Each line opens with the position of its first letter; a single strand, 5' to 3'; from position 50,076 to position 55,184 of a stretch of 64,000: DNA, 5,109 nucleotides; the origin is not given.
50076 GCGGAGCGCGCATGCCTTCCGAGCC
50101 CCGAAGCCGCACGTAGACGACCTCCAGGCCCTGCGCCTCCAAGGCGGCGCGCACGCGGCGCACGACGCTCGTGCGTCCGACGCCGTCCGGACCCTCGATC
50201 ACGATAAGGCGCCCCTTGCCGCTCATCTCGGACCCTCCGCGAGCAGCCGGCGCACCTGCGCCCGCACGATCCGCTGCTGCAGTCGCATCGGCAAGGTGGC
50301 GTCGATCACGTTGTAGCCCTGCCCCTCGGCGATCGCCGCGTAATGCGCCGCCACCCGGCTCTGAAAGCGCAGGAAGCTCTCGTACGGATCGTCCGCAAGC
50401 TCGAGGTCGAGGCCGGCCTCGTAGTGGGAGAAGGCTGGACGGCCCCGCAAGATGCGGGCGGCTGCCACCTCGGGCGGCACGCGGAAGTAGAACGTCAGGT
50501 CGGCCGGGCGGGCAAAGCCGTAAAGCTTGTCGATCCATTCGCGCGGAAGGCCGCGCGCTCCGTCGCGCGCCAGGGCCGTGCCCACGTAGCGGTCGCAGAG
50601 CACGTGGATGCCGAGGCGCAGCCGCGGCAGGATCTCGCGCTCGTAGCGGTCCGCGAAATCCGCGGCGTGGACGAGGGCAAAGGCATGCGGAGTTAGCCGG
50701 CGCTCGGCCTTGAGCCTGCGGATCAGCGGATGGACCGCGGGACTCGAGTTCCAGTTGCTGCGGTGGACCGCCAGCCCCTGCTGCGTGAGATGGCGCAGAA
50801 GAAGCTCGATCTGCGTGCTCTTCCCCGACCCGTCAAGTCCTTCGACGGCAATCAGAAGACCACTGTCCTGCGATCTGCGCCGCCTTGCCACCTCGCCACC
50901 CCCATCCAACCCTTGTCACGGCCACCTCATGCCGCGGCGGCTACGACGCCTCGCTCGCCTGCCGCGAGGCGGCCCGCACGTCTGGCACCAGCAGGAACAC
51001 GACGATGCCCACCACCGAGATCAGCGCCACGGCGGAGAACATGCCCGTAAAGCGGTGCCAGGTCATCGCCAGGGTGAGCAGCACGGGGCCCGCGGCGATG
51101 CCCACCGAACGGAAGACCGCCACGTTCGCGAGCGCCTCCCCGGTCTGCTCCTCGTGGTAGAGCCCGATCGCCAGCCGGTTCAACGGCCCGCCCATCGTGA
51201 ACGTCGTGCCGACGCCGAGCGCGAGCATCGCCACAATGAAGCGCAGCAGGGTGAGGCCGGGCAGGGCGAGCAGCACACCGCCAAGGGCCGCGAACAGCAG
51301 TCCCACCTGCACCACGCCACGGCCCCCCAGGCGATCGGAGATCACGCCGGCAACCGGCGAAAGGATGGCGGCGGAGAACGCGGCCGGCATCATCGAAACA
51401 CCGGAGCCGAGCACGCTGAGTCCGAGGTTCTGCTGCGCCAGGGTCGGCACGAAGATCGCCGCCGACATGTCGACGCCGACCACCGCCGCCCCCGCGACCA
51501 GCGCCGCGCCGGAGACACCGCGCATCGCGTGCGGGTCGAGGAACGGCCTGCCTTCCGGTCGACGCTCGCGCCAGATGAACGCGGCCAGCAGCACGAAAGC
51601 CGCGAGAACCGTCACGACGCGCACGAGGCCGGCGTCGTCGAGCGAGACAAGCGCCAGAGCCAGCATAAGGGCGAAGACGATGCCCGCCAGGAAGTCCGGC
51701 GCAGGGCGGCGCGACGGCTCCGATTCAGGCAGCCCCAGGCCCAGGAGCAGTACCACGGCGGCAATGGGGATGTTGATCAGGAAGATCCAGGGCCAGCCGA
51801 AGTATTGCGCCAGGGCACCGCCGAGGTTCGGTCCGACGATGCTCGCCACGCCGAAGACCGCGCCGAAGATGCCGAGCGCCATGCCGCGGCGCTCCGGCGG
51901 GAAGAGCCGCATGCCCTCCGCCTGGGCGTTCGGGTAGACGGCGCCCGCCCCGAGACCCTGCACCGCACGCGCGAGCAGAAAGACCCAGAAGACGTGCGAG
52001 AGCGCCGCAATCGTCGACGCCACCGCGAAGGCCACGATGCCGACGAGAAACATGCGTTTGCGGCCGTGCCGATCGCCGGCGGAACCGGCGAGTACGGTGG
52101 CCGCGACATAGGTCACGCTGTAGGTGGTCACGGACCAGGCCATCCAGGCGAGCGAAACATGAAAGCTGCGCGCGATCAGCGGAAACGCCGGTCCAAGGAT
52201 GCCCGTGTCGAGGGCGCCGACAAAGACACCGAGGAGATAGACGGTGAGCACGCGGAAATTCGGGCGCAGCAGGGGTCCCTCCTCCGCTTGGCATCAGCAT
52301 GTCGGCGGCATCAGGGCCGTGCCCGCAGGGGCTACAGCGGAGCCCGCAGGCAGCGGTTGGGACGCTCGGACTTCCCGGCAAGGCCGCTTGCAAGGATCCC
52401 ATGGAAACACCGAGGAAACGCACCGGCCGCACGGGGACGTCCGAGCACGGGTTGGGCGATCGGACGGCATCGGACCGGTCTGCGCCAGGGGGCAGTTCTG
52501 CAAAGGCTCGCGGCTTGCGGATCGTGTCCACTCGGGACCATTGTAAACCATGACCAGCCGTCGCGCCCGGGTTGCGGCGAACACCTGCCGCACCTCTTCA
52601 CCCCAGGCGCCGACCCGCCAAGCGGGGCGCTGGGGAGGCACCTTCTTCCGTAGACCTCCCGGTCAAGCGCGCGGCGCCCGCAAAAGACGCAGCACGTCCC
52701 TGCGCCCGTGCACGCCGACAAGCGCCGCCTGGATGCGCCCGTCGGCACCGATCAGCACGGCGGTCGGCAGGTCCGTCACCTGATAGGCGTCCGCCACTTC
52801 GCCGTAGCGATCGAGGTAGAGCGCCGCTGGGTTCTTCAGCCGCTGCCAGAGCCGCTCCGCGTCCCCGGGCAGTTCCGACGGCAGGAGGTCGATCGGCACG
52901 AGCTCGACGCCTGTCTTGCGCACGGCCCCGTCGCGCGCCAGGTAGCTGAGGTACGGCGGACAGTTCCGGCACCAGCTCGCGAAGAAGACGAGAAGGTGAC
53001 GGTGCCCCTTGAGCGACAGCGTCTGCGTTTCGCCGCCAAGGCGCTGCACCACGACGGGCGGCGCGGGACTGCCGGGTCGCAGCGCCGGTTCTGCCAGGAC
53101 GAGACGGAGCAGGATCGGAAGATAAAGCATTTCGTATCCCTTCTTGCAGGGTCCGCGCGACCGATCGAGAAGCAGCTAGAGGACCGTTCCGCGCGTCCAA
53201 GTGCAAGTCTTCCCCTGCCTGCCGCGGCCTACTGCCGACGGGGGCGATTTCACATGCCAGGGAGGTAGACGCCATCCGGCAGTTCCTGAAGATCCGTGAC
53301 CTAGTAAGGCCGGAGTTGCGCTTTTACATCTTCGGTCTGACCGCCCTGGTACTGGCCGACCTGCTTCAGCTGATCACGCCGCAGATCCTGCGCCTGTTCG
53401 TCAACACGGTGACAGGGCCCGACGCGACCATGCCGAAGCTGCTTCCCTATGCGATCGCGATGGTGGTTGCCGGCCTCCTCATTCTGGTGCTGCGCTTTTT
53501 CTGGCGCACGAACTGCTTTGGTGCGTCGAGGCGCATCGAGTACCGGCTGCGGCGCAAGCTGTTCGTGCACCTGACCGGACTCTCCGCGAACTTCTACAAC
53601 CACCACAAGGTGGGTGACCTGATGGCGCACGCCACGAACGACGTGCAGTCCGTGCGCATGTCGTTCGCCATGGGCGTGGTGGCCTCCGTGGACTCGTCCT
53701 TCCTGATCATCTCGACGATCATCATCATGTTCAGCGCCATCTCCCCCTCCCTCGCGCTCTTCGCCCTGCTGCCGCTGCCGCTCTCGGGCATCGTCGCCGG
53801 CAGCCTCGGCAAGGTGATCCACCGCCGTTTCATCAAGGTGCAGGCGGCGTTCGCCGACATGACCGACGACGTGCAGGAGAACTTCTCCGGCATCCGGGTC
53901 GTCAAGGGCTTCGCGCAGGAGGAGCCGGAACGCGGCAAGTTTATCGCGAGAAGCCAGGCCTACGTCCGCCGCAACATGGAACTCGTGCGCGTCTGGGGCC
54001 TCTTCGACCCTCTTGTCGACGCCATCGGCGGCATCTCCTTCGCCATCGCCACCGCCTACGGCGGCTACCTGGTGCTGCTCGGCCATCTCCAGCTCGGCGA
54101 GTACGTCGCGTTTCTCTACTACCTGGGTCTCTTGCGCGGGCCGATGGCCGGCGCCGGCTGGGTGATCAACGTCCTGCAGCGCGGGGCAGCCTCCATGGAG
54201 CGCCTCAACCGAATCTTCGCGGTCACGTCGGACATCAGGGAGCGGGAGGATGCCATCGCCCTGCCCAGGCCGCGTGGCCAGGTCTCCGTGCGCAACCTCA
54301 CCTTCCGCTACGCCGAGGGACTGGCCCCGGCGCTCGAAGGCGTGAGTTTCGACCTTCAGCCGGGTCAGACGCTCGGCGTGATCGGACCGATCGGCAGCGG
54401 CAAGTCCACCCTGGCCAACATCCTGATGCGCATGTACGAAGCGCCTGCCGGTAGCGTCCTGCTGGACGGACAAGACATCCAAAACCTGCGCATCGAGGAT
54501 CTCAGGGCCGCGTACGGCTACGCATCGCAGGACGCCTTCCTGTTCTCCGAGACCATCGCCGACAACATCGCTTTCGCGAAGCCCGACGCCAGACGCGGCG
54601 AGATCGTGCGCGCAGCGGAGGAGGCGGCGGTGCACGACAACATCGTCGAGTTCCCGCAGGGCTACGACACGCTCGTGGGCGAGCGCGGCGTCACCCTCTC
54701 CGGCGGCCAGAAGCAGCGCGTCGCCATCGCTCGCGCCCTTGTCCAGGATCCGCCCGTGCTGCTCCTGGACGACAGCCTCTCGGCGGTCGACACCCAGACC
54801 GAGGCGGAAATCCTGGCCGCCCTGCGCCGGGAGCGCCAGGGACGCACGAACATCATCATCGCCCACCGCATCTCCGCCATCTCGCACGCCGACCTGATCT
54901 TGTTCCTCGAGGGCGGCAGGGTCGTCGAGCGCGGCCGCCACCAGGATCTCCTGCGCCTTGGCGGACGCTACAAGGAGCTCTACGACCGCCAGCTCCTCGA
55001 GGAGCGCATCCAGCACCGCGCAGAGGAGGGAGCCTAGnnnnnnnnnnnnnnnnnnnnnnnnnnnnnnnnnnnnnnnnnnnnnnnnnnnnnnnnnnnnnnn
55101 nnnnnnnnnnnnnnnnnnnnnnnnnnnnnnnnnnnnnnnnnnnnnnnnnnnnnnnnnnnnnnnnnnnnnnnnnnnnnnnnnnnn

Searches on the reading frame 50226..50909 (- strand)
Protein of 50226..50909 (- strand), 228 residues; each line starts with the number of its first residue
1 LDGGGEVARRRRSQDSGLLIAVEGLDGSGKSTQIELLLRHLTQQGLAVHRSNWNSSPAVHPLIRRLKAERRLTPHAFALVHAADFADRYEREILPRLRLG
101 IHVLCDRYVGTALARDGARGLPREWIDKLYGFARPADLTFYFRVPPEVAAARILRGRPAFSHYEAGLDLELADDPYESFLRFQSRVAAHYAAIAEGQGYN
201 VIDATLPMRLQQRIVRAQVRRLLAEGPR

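Call 71: search_protein_families(library=pfam, proteins=[window:50226-50909:-], max_evalue=0.00001)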
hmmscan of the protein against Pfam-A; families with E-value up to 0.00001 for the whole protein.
window:50226-50909:- (228 aa): 1 family
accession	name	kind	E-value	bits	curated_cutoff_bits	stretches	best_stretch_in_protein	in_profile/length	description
PF02223.23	Thymidylate_kin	-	6.1e-23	81.9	27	1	22-209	1-179/185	Thymidylate kinase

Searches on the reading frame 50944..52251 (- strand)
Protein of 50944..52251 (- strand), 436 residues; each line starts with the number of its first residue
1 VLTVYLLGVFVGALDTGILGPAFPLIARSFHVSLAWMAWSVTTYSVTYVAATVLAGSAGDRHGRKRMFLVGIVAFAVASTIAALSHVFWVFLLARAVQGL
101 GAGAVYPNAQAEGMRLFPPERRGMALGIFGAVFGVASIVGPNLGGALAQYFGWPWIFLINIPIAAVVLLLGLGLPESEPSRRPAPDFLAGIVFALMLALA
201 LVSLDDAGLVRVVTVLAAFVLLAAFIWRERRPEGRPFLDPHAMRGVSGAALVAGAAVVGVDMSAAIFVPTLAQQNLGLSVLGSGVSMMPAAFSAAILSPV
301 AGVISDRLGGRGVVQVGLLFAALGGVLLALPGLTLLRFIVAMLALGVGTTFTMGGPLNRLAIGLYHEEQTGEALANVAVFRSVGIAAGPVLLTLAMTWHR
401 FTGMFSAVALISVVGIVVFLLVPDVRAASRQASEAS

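Call 71: search_protein_families(library=pfam, proteins=[window:50944-52251:-], max_evalue=0.00001)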
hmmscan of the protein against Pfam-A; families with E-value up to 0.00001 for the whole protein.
window:50944-52251:- (436 aa): 2 families
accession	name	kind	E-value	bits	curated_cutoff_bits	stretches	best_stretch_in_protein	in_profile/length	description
PF07690.21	MFS_1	-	4.8e-58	197.2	33.4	1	6-374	2-332/347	Major Facilitator Superfamily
PF00083.30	Sugar_tr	-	8.5e-12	45.1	22.3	1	34-177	45-194/452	Sugar (and other) transporter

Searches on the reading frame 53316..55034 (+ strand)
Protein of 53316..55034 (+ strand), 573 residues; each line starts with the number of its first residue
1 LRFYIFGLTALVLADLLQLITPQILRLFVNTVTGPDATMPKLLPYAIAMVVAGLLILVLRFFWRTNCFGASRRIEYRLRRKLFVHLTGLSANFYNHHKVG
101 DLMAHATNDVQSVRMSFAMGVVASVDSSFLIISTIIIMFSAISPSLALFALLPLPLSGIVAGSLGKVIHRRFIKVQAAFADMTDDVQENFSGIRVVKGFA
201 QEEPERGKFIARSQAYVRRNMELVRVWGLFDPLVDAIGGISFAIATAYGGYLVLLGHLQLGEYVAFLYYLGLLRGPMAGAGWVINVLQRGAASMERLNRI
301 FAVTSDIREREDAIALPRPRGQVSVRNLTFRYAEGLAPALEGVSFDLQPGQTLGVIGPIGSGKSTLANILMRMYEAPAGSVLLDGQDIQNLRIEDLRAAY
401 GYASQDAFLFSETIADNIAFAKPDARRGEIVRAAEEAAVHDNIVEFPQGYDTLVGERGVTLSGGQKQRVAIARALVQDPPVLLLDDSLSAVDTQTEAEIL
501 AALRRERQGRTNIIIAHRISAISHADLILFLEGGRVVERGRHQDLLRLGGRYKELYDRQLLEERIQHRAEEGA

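Call 71: search_protein_families(library=pfam, proteins=[window:53316-55034:+], max_evalue=0.00001)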
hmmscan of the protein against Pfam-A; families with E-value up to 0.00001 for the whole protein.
window:53316-55034:+ (573 aa): 2 families
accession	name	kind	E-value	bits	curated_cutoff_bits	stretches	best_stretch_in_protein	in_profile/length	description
PF00664.28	ABC_membrane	-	1.1e-41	143.8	28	1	5-277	2-274/274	ABC transporter transmembrane region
PF00005.33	ABC_tran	-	5.9e-32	111.6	25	1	340-487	1-135/137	ABC transporter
